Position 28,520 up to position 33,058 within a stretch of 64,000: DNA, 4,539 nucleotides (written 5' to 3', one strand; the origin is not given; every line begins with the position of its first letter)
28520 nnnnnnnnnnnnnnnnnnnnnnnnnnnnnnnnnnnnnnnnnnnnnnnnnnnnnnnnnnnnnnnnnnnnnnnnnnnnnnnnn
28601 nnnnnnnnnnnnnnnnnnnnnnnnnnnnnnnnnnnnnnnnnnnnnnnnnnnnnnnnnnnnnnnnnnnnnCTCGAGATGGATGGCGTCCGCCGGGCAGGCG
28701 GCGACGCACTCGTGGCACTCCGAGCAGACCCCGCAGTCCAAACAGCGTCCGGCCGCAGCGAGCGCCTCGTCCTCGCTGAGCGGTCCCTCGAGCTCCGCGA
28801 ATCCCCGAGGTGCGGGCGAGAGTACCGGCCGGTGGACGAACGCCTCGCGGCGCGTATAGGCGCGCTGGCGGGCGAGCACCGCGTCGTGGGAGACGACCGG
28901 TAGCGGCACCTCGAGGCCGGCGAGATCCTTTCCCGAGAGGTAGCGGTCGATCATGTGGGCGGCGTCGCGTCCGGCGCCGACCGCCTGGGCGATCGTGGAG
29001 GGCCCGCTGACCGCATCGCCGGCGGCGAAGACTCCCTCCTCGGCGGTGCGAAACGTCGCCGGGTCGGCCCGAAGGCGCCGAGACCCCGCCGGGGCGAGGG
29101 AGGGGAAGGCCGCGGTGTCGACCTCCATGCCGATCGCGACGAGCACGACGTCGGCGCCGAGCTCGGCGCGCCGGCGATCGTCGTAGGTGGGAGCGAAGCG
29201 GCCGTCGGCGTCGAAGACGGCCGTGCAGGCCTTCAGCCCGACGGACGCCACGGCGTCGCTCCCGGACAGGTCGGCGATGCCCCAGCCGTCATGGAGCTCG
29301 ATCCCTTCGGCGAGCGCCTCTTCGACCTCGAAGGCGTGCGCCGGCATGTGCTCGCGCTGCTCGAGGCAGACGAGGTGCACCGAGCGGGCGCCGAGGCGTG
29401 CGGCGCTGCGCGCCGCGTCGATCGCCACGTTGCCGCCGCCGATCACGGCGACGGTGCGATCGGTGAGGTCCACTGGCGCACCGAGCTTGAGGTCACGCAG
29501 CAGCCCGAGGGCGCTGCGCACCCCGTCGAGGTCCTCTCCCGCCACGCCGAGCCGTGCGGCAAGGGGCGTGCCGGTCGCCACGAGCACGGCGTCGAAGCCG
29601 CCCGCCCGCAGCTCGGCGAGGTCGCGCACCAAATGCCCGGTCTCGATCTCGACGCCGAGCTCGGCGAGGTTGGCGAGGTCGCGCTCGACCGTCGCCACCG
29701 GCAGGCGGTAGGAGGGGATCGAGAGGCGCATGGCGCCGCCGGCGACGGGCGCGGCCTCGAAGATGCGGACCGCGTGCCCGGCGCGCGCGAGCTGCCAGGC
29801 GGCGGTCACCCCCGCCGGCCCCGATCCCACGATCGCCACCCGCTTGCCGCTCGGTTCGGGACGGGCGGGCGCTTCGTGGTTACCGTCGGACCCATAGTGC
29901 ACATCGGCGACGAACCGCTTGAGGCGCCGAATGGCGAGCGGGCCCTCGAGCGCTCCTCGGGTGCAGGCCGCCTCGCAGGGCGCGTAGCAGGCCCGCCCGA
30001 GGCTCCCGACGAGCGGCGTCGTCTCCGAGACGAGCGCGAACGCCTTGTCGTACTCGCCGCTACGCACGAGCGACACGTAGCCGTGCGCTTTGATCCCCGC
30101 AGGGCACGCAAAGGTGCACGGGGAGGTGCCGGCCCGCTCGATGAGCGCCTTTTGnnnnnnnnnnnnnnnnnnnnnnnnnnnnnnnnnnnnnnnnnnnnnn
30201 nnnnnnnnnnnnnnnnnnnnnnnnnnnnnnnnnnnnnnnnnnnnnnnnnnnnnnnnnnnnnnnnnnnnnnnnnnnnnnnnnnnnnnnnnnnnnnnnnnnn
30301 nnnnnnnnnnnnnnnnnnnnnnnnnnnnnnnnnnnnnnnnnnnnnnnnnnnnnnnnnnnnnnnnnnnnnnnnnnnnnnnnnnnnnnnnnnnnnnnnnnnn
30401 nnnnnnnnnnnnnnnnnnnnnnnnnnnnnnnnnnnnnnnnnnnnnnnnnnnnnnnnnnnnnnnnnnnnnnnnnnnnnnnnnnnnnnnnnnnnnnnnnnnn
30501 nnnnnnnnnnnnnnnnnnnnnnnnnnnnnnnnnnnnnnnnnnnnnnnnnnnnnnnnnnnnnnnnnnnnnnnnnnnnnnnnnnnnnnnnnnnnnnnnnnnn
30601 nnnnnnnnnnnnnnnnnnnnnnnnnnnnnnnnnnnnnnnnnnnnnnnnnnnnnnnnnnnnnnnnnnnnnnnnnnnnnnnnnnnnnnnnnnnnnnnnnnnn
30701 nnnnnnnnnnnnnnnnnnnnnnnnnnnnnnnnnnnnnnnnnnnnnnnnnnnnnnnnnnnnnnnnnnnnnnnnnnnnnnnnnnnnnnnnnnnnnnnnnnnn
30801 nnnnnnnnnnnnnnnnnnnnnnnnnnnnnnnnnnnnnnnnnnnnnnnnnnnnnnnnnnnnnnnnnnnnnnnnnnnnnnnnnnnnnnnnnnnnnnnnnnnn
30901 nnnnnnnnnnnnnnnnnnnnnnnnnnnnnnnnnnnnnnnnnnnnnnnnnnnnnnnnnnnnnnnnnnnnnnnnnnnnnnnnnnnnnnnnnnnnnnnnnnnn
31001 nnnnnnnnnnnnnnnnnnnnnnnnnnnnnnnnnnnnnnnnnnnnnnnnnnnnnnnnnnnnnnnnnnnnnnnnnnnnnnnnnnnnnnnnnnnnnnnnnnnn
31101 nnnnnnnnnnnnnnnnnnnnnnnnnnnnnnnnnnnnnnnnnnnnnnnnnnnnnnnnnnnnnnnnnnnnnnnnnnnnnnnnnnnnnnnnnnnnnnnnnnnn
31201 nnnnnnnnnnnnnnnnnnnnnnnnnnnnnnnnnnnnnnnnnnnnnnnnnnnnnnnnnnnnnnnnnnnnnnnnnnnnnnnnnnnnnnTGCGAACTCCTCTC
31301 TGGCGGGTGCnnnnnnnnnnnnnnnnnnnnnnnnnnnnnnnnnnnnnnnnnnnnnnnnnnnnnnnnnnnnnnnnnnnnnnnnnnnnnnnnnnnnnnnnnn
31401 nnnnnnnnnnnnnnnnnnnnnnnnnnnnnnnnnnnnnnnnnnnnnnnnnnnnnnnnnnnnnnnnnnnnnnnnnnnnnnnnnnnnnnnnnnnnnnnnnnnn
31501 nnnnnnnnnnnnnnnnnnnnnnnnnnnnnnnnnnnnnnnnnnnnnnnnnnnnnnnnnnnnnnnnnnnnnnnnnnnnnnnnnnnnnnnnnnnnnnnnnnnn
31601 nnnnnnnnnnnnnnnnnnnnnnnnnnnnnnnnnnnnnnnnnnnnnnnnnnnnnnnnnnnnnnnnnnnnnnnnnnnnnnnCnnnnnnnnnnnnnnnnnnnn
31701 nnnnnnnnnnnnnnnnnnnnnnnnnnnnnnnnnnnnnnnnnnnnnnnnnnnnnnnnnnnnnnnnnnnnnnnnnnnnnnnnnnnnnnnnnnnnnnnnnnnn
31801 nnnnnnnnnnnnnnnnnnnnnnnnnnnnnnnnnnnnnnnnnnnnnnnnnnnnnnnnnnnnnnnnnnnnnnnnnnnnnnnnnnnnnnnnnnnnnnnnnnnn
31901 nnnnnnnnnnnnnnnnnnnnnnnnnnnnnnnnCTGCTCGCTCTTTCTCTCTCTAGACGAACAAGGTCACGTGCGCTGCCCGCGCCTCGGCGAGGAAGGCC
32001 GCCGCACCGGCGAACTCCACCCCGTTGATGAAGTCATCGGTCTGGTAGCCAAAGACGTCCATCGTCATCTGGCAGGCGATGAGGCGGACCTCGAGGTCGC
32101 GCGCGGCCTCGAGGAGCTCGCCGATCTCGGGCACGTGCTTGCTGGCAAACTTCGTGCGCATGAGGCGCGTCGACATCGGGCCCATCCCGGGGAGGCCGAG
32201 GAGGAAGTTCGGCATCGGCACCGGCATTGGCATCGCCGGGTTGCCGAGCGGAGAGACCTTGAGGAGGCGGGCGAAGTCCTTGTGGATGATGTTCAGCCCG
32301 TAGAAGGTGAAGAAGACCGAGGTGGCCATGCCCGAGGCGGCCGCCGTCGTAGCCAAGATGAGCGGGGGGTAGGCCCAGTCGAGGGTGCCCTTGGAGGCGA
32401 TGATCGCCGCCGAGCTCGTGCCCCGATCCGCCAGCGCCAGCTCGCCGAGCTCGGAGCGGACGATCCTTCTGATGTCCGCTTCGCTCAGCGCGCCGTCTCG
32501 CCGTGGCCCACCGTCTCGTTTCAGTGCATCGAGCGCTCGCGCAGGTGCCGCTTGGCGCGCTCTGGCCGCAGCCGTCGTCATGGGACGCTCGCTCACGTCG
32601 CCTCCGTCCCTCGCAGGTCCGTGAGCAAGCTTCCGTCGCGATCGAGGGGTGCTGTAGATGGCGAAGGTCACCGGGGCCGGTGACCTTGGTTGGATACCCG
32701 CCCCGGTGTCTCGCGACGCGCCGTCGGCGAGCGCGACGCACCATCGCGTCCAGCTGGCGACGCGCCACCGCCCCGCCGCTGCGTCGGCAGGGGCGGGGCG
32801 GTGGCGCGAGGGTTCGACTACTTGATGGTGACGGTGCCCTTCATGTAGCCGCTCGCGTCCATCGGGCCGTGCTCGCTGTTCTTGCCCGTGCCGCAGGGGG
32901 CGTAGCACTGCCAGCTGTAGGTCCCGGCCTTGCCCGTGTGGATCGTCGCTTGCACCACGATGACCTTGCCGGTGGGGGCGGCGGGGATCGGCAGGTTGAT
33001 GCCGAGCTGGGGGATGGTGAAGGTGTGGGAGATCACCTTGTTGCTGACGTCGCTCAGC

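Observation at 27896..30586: Single polypeptide combining an HdrA core with an NfnB/GltD-type NAD(P)H-FAD module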

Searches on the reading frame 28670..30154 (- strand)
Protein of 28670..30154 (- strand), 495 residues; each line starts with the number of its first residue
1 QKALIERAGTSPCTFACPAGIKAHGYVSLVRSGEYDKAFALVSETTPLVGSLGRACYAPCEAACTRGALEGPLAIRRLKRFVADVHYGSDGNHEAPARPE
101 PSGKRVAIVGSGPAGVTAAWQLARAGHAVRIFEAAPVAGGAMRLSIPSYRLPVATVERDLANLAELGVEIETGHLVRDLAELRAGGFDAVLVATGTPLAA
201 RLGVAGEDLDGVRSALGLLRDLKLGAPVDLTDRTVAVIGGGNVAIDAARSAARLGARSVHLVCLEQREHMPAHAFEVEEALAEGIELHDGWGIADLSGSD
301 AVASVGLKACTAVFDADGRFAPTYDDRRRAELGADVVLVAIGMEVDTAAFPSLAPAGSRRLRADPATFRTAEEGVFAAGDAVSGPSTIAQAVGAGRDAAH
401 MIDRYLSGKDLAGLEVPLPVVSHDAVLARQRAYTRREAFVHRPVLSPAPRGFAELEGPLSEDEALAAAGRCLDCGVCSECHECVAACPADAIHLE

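Call 45: search_solved_structures(query=window:28670-30154:-, max_evalue=1e-30, show_alignments=5)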
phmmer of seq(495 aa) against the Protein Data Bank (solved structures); distinct sequences matched with E-value up to 1e-30: 9.
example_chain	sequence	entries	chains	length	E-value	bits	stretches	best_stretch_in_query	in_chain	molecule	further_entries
9bov_A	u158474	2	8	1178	3.8e-89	303.2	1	11-483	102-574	Molybdopterin oxidoreductase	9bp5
9n5u_A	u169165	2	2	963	8.7e-83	282.2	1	11-423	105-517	NfnA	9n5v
8oh5_C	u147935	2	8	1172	1e-76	262.2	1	11-483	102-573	Formate dehydrogenase-O, major subunit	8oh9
4ylf_B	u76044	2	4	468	6.4e-60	206.8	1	9-409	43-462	Dihydropyrimidine dehydrogenase subunit A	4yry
5vj7_A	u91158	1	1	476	1.1e-48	169.7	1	11-409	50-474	Oxidoreductase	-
5jca_L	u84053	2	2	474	1.8e-47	165.8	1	11-408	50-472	NADH-dependent Ferredoxin:NADP Oxidoreductase (NfnI) subunit alpha | NADH-dependent Ferredoxin:NADP Oxidoreductase subunit alpha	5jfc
7mfm_I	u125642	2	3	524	9.3e-41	143.6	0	14-261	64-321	Glutamate synthase (NADPH) small chain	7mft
2vdc_G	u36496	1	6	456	1.2e-37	133.4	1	7-412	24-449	GLUTAMATE SYNTHASE [NADPH] SMALL CHAIN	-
6s6s_G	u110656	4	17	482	1.5e-37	133.1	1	7-412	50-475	Glutamate synthase [NADPH] small chain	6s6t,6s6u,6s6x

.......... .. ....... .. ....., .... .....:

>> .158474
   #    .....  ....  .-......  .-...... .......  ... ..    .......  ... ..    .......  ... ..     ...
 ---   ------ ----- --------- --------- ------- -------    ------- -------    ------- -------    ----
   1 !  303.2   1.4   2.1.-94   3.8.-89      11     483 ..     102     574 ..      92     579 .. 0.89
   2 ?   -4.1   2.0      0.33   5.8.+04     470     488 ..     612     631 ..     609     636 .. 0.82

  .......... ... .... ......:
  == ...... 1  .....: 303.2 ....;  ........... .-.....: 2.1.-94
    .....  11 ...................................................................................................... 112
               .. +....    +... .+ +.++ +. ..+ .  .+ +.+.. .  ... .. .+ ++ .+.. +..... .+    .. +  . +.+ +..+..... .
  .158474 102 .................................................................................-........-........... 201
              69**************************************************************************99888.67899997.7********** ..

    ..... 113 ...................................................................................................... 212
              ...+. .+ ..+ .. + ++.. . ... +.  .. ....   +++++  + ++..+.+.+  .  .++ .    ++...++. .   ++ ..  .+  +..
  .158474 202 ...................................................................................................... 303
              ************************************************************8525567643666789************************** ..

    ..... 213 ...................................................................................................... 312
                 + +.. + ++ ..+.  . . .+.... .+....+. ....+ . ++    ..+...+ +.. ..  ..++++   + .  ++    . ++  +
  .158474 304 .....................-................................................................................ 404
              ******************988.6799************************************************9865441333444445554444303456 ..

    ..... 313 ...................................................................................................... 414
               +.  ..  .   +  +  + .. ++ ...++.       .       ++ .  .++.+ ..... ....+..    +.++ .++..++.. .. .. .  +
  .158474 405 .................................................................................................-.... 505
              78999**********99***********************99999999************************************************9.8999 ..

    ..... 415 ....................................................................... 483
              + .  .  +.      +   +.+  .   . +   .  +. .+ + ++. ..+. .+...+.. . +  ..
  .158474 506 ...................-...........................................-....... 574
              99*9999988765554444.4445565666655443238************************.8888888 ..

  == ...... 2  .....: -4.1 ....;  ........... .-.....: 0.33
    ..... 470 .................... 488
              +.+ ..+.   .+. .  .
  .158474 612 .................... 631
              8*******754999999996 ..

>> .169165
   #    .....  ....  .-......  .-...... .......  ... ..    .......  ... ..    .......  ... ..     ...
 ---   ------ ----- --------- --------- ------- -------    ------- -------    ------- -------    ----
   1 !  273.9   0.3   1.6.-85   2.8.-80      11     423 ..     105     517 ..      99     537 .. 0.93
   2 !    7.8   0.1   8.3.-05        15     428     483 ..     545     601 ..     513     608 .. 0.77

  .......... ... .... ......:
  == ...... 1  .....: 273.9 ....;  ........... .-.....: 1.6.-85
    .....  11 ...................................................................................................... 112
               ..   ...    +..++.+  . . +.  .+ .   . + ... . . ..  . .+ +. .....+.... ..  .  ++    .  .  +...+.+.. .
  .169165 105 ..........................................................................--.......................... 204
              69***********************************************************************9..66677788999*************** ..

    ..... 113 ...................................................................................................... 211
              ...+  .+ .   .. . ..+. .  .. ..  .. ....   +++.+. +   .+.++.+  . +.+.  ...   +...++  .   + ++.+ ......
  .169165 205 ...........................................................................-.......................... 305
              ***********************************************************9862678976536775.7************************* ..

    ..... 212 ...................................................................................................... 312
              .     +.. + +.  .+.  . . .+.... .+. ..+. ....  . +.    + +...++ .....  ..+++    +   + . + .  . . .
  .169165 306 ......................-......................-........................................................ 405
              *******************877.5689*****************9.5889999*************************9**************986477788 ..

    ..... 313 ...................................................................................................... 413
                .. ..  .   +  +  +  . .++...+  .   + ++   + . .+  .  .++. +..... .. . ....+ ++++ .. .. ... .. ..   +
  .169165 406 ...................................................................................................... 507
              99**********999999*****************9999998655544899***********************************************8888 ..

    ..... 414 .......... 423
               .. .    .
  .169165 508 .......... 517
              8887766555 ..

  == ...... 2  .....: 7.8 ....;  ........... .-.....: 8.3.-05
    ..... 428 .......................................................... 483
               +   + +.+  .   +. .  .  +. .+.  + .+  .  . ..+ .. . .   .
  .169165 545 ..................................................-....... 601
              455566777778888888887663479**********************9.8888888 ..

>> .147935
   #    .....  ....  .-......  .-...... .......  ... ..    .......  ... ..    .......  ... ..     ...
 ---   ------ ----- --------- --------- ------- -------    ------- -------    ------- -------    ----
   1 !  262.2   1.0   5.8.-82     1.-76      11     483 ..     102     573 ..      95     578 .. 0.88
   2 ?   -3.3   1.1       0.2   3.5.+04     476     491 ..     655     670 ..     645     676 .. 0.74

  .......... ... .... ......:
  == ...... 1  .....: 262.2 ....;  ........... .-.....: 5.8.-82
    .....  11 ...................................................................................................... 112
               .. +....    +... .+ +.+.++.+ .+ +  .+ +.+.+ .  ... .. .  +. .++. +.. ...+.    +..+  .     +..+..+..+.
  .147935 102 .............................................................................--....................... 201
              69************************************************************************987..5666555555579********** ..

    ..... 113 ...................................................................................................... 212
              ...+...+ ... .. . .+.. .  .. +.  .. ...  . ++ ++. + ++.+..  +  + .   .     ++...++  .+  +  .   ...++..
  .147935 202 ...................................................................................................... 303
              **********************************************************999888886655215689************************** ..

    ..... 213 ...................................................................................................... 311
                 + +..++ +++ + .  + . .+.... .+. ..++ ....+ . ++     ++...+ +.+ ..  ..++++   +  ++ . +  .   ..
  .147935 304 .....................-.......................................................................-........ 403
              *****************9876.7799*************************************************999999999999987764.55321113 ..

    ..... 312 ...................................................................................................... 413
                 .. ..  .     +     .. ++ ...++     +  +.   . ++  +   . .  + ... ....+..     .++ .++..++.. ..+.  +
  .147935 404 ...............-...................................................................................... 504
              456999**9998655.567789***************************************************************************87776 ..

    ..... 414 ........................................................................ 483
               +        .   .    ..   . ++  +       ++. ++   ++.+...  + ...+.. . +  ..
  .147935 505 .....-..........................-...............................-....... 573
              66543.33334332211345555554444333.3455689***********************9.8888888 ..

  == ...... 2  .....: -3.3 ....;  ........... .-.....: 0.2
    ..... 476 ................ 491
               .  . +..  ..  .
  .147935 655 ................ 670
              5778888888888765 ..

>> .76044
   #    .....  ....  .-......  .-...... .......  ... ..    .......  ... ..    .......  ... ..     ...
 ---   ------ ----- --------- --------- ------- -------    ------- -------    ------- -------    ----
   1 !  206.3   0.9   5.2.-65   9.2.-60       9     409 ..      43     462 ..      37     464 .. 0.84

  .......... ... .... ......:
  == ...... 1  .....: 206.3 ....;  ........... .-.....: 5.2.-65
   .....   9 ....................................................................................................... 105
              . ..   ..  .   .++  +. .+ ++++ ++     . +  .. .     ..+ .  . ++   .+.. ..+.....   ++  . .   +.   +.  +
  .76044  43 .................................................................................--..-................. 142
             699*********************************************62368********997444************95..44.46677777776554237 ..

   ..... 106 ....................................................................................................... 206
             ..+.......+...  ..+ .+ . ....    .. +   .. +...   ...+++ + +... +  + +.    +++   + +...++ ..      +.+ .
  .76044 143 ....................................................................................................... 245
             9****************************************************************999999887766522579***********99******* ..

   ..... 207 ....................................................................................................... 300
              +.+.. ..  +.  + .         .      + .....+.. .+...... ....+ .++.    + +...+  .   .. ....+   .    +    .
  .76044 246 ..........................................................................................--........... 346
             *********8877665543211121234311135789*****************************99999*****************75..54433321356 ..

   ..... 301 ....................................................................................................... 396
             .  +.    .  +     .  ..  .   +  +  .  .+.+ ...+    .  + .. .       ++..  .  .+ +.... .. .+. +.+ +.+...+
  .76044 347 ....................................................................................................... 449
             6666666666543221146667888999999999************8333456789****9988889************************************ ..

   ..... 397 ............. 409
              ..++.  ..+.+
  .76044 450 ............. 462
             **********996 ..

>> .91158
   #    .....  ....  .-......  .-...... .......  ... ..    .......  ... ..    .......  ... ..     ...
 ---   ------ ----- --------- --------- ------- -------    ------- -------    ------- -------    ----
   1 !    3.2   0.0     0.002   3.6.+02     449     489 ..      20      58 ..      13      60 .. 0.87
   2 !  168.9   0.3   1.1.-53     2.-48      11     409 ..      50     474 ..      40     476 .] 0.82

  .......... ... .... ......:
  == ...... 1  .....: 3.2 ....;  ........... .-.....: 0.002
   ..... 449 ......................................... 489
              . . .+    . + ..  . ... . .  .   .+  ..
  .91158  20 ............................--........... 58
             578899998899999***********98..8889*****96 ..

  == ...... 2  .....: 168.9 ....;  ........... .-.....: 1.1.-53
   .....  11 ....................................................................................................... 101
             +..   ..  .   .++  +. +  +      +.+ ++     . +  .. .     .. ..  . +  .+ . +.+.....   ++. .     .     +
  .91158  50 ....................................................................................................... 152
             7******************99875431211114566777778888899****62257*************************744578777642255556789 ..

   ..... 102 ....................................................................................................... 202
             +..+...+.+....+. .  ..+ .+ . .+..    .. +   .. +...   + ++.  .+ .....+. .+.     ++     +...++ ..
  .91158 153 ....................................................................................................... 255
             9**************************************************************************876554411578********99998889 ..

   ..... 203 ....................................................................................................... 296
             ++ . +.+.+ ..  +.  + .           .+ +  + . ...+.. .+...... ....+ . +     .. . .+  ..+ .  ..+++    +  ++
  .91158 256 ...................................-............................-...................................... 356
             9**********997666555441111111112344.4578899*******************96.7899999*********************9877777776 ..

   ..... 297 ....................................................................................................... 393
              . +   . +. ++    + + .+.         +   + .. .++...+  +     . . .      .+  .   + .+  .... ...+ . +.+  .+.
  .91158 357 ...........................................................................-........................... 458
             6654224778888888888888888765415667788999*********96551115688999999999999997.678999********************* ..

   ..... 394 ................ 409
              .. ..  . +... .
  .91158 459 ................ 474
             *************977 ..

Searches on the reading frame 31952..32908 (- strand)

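Call 11: search_protein_families(library=pfam, proteins=[window:31952-32908:-], max_evalue=0.001)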
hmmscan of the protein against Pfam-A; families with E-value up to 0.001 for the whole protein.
window:31952-32908:- (318 aa): 2 families
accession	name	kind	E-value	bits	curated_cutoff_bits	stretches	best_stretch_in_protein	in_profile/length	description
PF13686.11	DrsE_2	-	7.1e-48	162.9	25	1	166-317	4-156/156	DsrE/DsrF/DrsH-like family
PF02635.20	DsrE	-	1.4e-05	25.6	22.7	1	182-307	20-105/116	DsrE/DsrF-like family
